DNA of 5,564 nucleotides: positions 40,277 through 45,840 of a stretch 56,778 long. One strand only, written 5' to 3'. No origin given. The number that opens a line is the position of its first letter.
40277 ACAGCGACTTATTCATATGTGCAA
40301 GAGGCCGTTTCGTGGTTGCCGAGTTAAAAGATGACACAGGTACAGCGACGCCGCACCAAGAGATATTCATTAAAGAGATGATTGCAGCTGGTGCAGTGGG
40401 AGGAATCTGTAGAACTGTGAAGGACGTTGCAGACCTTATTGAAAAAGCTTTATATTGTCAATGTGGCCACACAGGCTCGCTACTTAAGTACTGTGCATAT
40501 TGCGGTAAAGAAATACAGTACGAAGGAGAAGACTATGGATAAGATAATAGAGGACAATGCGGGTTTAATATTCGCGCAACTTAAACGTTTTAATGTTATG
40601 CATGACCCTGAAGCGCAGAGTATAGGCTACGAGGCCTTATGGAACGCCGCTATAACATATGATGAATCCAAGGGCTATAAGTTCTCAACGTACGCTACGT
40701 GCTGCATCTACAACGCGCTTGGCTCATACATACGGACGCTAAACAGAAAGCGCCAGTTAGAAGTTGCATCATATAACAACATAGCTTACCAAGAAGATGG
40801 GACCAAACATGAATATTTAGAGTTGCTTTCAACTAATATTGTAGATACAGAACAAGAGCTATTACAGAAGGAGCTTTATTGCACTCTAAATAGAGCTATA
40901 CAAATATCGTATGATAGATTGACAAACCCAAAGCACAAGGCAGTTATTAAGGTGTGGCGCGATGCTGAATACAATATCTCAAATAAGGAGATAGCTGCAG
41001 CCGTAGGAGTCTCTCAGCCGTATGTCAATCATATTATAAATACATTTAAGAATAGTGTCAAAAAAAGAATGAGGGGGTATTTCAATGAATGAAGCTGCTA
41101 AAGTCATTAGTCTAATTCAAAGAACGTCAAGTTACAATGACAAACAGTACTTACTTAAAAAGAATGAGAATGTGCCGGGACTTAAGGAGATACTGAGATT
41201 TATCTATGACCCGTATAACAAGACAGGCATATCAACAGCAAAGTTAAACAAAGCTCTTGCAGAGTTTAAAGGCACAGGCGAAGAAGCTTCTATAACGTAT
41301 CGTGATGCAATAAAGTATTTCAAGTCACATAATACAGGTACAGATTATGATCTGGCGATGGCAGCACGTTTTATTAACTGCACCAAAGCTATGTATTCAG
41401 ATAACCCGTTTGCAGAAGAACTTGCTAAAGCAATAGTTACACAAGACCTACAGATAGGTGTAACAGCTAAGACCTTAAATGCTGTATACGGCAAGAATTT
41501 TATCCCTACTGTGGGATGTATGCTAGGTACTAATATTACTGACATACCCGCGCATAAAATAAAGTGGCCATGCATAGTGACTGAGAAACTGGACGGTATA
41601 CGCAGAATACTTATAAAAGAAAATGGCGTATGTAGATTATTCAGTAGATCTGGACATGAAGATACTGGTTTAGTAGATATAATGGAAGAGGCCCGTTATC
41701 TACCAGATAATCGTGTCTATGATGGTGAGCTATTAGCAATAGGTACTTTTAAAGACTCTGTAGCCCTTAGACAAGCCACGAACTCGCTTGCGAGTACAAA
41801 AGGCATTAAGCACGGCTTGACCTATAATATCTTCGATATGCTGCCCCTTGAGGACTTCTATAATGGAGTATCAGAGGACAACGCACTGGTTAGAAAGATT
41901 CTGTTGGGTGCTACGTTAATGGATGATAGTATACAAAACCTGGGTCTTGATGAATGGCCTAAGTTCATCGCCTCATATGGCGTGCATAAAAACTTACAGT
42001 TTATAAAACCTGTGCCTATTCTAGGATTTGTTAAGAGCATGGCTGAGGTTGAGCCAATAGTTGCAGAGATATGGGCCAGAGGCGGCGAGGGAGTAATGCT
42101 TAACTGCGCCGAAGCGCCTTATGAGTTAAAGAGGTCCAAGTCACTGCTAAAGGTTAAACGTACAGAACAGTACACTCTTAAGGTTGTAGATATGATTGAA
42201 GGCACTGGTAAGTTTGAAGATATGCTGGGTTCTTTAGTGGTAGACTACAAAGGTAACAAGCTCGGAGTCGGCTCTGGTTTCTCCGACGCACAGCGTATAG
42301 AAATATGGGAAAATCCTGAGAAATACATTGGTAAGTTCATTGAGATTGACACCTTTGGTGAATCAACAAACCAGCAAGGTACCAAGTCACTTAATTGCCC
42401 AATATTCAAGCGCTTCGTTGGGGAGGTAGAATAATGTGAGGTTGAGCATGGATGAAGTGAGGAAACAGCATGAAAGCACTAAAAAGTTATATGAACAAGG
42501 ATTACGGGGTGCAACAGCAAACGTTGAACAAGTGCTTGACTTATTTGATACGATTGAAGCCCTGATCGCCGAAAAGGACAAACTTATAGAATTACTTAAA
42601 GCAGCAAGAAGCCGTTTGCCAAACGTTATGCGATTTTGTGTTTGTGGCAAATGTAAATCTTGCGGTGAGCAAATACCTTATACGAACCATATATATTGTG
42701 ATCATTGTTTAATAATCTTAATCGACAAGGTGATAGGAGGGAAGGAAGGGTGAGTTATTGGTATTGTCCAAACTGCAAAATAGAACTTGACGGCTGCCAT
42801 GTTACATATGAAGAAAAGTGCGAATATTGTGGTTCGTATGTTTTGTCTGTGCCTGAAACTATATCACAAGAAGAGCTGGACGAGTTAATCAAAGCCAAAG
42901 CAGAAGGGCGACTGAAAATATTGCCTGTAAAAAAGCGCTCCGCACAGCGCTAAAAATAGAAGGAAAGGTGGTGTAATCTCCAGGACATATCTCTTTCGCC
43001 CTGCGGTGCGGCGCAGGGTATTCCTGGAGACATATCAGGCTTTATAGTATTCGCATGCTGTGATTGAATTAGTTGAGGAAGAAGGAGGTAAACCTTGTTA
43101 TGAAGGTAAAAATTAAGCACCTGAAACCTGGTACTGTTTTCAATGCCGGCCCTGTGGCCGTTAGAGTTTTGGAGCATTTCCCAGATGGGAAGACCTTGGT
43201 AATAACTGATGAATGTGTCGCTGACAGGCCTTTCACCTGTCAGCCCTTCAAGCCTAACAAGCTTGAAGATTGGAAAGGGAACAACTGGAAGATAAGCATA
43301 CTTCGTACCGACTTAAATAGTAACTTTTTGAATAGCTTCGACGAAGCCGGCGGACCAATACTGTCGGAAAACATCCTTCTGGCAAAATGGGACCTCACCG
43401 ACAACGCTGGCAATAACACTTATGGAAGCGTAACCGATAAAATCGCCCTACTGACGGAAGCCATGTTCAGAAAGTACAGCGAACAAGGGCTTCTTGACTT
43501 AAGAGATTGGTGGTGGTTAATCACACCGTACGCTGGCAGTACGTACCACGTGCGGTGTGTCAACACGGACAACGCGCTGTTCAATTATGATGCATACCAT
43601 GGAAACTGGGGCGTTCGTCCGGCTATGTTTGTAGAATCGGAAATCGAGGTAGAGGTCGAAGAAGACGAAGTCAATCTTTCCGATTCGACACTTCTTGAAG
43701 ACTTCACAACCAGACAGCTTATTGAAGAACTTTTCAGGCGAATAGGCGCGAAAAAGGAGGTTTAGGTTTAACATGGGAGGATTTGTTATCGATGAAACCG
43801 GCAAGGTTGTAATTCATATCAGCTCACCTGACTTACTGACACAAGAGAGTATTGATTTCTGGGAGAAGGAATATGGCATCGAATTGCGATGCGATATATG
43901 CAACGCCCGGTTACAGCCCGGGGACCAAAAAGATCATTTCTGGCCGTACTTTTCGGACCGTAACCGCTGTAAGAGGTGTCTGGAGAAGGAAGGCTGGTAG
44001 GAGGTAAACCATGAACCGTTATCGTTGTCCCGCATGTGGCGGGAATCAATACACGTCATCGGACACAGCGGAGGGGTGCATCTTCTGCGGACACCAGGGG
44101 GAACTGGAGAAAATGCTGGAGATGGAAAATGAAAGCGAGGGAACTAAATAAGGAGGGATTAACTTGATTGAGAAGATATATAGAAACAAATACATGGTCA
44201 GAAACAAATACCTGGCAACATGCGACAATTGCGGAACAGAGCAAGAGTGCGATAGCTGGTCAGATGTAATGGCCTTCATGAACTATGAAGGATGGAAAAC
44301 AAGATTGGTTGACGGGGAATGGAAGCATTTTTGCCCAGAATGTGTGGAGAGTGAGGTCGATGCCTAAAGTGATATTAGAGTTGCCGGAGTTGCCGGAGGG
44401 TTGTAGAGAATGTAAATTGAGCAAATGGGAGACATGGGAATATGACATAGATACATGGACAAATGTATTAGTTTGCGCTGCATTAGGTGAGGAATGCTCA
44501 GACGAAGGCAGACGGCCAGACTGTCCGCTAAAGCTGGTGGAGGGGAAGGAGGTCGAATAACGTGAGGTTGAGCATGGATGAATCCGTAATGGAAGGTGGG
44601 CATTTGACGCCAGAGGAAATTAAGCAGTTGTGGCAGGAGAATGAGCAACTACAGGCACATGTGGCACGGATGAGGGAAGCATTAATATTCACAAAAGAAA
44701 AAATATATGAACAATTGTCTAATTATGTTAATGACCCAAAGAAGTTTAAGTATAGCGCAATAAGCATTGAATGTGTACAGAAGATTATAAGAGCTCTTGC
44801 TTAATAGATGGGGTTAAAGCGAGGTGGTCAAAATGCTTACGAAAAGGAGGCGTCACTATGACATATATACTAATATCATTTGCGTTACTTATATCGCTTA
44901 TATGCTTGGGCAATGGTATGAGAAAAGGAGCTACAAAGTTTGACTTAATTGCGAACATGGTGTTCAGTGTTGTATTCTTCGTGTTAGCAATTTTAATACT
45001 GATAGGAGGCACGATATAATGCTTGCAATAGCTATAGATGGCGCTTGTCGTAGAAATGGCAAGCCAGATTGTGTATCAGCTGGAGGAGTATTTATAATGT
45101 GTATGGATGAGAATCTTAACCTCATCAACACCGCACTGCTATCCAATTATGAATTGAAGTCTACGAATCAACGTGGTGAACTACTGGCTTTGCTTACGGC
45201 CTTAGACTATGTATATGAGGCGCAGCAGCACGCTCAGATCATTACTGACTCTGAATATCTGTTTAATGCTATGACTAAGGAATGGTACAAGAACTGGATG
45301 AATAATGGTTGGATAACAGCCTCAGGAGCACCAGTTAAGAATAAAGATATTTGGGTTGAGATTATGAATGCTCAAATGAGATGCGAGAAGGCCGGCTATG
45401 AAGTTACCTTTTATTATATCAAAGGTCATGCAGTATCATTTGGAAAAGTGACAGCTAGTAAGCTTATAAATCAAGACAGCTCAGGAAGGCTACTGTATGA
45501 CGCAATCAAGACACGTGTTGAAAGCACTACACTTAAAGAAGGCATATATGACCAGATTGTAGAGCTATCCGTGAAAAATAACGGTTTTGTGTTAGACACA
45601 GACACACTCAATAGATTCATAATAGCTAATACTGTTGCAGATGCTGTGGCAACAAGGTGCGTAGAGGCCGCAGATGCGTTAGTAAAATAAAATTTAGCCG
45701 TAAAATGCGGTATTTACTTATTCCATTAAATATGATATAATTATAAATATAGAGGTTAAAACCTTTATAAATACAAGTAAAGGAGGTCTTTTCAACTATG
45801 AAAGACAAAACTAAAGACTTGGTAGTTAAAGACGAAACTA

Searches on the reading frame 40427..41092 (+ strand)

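Call 44: search_protein_families(library=phrogs, proteins=[window:40427-41092:+], max_evalue=0.001)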
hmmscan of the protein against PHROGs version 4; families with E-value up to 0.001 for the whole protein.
window:40427-41092:+ (221 aa): 1 family
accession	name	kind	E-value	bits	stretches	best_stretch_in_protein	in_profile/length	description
phrog_351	-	transcription regulation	1.3e-19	71.3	1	32-216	500-727/928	RNA polymerase sigma factor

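Call 63: search_protein_families(library=ncbifam, proteins=[window:40427-41092:+], max_evalue=0.1)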
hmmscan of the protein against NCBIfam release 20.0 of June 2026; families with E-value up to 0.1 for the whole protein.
window:40427-41092:+ (221 aa): 47 families (the best 25 are shown)
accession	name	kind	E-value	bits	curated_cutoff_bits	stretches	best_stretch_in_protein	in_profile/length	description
NF004471.0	PRK05803.1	subfamily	2e-14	53.4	252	1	31-205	46-218/235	RNA polymerase sporulation sigma factor SigK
NF006158.0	PRK08301.1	equivalog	1.8e-13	50.5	339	1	31-214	55-236/241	RNA polymerase sporulation sigma factor SigE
TIGR02835.1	spore_sigmaE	equivalog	2.9e-13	49.8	348.6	1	38-215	55-230/234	RNA polymerase sporulation sigma factor SigE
TIGR02846.1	spore_sigmaK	equivalog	4e-13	49.4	298.65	1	33-213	46-221/227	RNA polymerase sporulation sigma factor SigK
TIGR02937.1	sigma70-ECF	superfamily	1.4e-10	41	42.9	1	37-214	3-164/165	sigma-70 family RNA polymerase sigma factor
NF005248.0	PRK06759.1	equivalog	5.7e-08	32.7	133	1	34-125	3-96/156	RNA polymerase factor sigma-70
TIGR02479.1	FliA_WhiG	subfamily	2.5e-07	30.6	189.6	1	61-105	27-71/224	FliA/WhiG family RNA polymerase sigma factor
NF005413.0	PRK06986.1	subfamily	5.7e-07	29.6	201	1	65-104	48-87/241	RNA polymerase sigma factor FliA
TIGR02885.1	spore_sigF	equivalog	7.9e-07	29.1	321.45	1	32-103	8-81/231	RNA polymerase sporulation sigma factor SigF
NF005643.0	PRK07406.1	equivalog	1e-06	28.1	500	1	34-128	159-255/397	RNA polymerase sigma factor RpoD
TIGR02980.1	SigBFG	subfamily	1.4e-06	28.2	234.35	1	34-103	2-73/227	SigB/SigF/SigG family RNA polymerase sigma factor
NF004565.0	PRK05901.2-3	equivalog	1.8e-05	23.8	484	1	32-98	250-318/501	RNA polymerase sigma factor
TIGR02393.1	RpoD_Cterm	equivalog_domain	2.2e-05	24.2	354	1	67-122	34-89/238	RNA polymerase sigma factor RpoD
TIGR02895.1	spore_sigI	equivalog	2.4e-05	24.2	185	1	32-120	7-98/219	RNA polymerase sigma-I factor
NF006147.0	PRK08295.1-4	equivalog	2.5e-05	24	212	1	71-217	60-198/201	RNA polymerase factor sigma-70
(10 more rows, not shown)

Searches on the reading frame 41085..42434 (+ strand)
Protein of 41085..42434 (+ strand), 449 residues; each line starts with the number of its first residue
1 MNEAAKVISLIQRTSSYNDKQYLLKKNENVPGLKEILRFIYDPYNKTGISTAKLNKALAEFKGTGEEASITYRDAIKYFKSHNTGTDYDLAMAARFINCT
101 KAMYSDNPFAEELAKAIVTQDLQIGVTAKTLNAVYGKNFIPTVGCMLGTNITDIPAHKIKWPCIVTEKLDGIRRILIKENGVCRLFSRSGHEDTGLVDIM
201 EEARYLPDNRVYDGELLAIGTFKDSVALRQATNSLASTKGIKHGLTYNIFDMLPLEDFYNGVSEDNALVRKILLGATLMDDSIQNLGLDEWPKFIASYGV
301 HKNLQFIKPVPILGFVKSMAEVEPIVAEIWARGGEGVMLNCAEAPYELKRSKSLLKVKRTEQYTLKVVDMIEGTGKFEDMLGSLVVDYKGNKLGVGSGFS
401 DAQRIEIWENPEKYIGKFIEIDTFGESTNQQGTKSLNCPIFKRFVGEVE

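Call 44: search_protein_families(library=phrogs, proteins=[window:41085-42434:+], max_evalue=0.001)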
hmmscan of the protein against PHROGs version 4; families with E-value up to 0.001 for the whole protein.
window:41085-42434:+ (449 aa): 2 families
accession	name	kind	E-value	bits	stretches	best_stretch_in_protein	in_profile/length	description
phrog_114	-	DNA, RNA and nucleotide metabolism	1.2e-78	266.2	1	7-444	94-497/634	ATP-dependent DNA ligase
phrog_12420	-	DNA, RNA and nucleotide metabolism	5.5e-08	34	1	3-134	6-127/133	ATP-dependent DNA ligase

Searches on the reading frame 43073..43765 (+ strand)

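Call 44: search_protein_families(library=phrogs, proteins=[window:43073-43765:+], max_evalue=0.001)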
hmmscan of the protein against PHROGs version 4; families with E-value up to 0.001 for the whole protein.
window:43073-43765:+ (230 aa): 3 families
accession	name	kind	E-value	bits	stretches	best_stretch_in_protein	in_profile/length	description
phrog_9958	-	unknown function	3.3e-47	161.6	1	9-225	2-209/210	-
phrog_10993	-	head and packaging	3.7e-13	50.2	1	146-194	199-247/556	Hoc-like head decoration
phrog_28517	-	unknown function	2e-05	26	1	152-185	7-40/71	-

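Call 65: search_protein_families(library=pfam, proteins=[window:43073-43765:+], max_evalue=0.01)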
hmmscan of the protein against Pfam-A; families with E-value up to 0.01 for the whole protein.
window:43073-43765:+ (230 aa): 1 family
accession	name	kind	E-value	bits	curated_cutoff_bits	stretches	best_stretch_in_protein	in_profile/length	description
PF19789.6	DUF6273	-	5.5e-13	49.6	23.5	1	38-188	1-171/172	Domain of unknown function (DUF6273)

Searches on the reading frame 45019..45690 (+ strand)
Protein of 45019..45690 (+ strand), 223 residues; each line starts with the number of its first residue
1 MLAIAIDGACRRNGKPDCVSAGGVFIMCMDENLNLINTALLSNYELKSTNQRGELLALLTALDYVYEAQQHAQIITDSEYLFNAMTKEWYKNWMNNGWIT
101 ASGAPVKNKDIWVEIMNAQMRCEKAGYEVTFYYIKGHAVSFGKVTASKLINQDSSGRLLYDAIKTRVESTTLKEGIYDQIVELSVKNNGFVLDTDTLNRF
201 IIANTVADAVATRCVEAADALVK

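Call 44: search_protein_families(library=phrogs, proteins=[window:45019-45690:+], max_evalue=0.001)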
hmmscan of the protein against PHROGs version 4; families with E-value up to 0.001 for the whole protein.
window:45019-45690:+ (223 aa): 2 families
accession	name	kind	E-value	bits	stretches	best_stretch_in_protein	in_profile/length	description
phrog_531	-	DNA, RNA and nucleotide metabolism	1.4e-32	114.2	1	2-138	76-208/285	Rnase H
phrog_3265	-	DNA, RNA and nucleotide metabolism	5.9e-23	82.5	1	42-169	80-205/496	ribonuclease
